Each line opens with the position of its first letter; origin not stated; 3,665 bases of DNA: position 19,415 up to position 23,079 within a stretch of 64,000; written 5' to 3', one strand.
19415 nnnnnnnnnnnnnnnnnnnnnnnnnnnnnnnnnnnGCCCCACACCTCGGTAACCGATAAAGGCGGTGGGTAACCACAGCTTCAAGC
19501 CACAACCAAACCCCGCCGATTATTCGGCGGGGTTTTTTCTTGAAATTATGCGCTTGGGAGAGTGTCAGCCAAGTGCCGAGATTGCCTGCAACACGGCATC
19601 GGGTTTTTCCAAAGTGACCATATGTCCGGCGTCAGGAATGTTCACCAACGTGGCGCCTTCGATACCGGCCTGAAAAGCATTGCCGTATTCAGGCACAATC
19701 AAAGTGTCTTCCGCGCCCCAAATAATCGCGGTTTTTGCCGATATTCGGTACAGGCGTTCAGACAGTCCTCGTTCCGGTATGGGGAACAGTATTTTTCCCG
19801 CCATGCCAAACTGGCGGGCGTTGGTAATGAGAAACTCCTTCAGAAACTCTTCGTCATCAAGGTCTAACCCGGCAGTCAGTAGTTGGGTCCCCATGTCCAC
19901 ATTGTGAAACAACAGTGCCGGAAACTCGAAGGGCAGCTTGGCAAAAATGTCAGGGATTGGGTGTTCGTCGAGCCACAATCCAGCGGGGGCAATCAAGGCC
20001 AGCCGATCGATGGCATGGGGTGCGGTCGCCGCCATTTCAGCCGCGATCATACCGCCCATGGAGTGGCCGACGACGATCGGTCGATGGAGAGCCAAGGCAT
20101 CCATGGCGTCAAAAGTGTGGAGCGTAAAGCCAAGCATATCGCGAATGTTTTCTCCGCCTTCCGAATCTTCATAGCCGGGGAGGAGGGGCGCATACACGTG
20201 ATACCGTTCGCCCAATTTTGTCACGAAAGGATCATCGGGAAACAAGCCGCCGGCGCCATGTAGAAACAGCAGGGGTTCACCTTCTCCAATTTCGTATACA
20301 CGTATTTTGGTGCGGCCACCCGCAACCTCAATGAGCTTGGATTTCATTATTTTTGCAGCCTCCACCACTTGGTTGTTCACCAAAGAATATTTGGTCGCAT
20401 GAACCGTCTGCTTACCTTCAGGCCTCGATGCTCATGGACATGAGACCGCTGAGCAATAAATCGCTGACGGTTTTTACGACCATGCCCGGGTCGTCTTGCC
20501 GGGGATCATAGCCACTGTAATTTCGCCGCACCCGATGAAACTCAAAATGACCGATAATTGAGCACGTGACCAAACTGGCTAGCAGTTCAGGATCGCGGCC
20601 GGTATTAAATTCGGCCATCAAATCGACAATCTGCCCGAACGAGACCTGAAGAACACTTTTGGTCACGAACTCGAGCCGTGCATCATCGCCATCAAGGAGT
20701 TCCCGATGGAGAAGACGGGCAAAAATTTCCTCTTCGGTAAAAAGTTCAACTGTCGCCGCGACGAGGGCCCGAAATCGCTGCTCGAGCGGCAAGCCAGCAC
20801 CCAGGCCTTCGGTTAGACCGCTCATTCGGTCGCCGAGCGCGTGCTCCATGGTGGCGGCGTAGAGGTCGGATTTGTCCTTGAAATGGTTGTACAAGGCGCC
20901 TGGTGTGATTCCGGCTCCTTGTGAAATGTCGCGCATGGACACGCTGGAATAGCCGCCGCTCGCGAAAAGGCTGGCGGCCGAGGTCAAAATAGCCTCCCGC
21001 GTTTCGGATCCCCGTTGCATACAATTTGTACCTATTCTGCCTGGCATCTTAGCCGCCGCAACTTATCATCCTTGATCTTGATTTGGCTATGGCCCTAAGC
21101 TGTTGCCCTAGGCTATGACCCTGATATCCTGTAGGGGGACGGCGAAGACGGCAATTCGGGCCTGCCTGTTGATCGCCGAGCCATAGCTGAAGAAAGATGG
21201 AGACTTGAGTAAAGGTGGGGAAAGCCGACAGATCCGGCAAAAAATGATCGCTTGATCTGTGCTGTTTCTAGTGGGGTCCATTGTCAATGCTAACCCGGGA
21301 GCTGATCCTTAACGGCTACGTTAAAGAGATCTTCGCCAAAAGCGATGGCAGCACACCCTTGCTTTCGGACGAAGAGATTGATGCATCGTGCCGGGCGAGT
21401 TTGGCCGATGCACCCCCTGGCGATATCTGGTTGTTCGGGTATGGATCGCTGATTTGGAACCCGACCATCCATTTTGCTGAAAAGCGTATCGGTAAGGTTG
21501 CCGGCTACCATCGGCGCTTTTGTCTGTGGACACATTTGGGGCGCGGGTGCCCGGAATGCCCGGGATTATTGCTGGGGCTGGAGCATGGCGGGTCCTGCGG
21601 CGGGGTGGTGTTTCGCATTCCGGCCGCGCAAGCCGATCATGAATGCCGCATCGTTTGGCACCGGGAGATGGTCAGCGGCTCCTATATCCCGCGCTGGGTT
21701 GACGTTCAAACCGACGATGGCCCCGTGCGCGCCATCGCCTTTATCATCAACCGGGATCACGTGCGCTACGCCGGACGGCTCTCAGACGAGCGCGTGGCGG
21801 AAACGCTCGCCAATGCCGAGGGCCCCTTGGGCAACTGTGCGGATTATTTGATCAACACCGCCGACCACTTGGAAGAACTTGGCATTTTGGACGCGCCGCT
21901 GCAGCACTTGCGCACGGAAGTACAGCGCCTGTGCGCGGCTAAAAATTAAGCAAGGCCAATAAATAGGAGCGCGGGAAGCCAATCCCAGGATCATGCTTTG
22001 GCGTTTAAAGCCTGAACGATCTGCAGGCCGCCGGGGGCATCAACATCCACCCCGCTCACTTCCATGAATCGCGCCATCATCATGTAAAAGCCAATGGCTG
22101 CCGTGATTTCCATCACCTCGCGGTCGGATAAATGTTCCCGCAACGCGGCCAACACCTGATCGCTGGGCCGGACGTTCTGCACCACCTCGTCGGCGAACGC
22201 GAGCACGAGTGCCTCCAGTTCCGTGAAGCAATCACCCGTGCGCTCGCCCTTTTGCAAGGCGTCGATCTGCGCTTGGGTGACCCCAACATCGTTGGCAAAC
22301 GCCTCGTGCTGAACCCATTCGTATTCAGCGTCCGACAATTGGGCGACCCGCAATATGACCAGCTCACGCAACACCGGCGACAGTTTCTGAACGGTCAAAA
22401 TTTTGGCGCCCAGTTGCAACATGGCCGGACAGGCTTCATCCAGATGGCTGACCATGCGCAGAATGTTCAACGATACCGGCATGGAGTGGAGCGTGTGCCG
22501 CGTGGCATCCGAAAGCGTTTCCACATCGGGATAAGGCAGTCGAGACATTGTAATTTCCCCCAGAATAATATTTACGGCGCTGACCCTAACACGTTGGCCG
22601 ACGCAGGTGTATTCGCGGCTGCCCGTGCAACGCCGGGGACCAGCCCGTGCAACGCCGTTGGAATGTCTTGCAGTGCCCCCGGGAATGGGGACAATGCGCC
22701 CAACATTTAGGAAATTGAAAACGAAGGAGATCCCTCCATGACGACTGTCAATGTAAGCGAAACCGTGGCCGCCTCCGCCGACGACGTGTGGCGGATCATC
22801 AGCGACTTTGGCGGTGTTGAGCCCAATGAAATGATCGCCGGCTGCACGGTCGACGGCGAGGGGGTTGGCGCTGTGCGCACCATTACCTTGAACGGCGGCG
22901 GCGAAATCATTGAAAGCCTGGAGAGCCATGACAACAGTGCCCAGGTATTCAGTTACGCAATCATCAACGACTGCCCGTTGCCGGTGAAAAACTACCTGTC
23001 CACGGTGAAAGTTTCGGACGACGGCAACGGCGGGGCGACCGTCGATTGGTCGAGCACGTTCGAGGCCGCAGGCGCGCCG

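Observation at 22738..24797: Tandem duplicated methyltransferase-fold genes with a degenerate SAM motif I, flanked by an SRPBCC gene and the speH-speE polyamine operon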

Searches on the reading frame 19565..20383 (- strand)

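Call 5: search_protein_families(library=pfam, proteins=[window:19565-20383:-], max_evalue=0.01)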
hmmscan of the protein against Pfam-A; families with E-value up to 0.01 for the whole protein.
window:19565-20383:- (272 aa): 7 families
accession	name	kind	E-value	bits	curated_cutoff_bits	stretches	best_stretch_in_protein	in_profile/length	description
PF12697.13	Abhydrolase_6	-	1.6e-23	84.9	26.3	1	38-266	1-216/217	Alpha/beta hydrolase family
PF00561.26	Abhydrolase_1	-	1.3e-22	81.1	25.8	2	37-140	2-105/245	alpha/beta hydrolase fold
PF12146.15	Hydrolase_4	-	2e-10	40.8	27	1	102-260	78-238/239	Serine aminopeptidase, S33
PF00975.26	Thioesterase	-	0.00024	21.8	26.4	1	53-120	19-86/226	Thioesterase domain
PF07819.20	PGAP1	-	0.00041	20.6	24.3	1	103-128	94-119/233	PGAP1-like alpha/beta domain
PF06821.19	Ser_hydrolase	-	0.0011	19.4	22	1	99-152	53-111/172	Serine hydrolase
PF07859.19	Abhydrolase_3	-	0.0093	16.2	25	0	98-176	69-150/210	alpha/beta hydrolase fold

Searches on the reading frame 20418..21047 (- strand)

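Call 5: search_protein_families(library=pfam, proteins=[window:20418-21047:-], max_evalue=0.01)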
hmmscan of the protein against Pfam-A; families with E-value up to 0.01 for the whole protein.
window:20418-21047:- (209 aa): 1 family
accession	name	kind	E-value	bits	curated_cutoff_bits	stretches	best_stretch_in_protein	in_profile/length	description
PF00440.29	TetR_N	-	2.4e-15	56.4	24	1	20-65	1-46/47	Bacterial regulatory proteins, tetR family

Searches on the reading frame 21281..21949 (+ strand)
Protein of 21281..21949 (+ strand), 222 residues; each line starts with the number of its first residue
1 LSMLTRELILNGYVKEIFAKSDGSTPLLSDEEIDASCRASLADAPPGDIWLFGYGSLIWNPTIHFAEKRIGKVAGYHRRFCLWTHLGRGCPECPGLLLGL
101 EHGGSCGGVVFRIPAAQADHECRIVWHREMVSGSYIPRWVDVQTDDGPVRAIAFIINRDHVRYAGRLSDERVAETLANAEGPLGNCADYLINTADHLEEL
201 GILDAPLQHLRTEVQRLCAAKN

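Call 5: search_protein_families(library=pfam, proteins=[window:21281-21949:+], max_evalue=0.01)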
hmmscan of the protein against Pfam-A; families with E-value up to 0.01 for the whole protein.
window:21281-21949:+ (222 aa): 1 family
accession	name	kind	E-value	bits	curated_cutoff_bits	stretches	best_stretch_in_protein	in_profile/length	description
PF04752.17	ChaC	-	1.3e-38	133.3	21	1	49-216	1-175/176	ChaC-like protein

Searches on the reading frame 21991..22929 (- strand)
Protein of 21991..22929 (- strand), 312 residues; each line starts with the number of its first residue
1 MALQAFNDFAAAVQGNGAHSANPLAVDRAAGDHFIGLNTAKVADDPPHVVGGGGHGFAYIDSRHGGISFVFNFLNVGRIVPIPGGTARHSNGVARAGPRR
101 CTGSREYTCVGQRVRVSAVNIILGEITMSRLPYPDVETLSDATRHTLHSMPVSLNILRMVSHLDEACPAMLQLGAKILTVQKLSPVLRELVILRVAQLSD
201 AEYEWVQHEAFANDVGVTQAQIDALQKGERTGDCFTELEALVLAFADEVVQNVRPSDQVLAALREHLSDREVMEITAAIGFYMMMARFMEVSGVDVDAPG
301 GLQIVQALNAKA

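Call 5: search_protein_families(library=pfam, proteins=[window:21991-22929:-], max_evalue=0.01)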
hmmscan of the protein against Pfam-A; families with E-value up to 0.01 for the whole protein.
window:21991-22929:- (312 aa): 1 family
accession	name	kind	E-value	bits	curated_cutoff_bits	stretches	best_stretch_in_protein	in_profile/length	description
PF02627.25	CMD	-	2.1e-09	37.7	23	1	169-226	6-63/84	Carboxymuconolactone decarboxylase family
